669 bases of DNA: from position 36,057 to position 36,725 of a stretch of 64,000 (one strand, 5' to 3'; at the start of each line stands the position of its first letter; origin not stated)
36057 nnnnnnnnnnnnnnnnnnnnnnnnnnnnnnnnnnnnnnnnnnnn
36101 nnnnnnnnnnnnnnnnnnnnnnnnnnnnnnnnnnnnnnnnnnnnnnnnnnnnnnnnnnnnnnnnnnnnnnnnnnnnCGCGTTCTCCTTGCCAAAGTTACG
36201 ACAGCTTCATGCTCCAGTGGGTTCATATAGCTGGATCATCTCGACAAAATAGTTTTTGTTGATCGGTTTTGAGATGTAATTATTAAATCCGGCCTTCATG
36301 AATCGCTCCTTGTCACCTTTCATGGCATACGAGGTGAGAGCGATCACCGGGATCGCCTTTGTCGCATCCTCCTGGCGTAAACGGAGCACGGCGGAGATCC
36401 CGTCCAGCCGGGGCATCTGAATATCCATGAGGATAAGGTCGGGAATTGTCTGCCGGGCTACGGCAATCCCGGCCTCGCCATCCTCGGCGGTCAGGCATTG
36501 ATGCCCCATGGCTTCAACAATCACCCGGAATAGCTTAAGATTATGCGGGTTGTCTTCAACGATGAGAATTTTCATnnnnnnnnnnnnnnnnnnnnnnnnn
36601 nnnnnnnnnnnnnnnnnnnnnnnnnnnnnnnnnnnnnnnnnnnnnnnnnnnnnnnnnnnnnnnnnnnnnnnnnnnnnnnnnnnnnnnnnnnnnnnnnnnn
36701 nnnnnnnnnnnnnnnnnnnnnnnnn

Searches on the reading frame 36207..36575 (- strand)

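Call 37: search_protein_families(library=ncbifam, proteins=[window:36207-36575:-], max_evalue=0.00001)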
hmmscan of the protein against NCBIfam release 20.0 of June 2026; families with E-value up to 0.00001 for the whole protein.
window:36207-36575:- (122 aa): 83 families (the best 25 are shown)
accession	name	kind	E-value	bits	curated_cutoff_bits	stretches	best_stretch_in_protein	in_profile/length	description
NF008318.0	PRK11107.1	equivalog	1.4e-33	116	890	1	1-119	668-786/920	two-component sensor histidine kinase BarA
NF038297.2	hybrid_HK_HrmK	equivalog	4.5e-26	91.6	725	1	2-117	492-607/607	hybrid histidine kinase/response regulator HrmK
NF011874.0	PRK15347.1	equivalog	3e-25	88.4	852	1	1-116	691-808/921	two component system sensor kinase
NF007135.0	PRK09581.1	equivalog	1.4e-22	80.2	474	1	2-110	4-112/457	PleD family two-component system response regulator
NF008099.0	PRK10841.1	equivalog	1.3e-21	76.2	920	1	1-117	825-939/949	two-component system sensor histidine kinase RcsC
TIGR02956.1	TMAO_torS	equivalog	2e-20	72.6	676.5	1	2-115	703-817/967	TMAO reductase system sensor histidine kinase/response regulator TorS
TIGR02154.1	PhoB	equivalog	2.4e-20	72.8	296.2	1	2-111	4-113/226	phosphate regulon transcriptional regulator PhoB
NF008302.0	PRK11091.1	equivalog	1.9e-19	69.3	838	1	2-116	527-641/779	aerobic respiration two-component sensor histidine kinase ArcB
NF041947.1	LuxQ_Vibrio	equivalog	3e-19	68.4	1200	1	1-117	723-838/843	quorum-sensing autoinducer 2 sensor kinase/phosphatase LuxQ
NF041733.1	resp_reg_CseB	equivalog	8.5e-17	61.3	350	1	2-112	2-109/228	two-component system response regulator CseB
NF045944.1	ResRegRpaBCyano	equivalog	6.6e-16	58.4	330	1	4-107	1-101/229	response regulator transcription factor RpaB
NF045901.1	HisKinLetSLeg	equivalog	6.9e-16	57.4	1650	1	2-113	673-784/906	two-component system sensor histidine kinase LetS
NF008469.0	PRK11361.1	equivalog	7.6e-16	57.8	714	1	2-108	6-110/461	acetoacetate metabolism transcriptional regulator AtoC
NF007546.0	PRK10161.1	equivalog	8.7e-16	58.2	471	1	2-114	4-116/229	phosphate response regulator transcription factor PhoB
NF040689.1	MtrAB_MtrA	equivalog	1.2e-15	57.4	300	1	3-114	1-109/219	MtrAB system response regulator MtrA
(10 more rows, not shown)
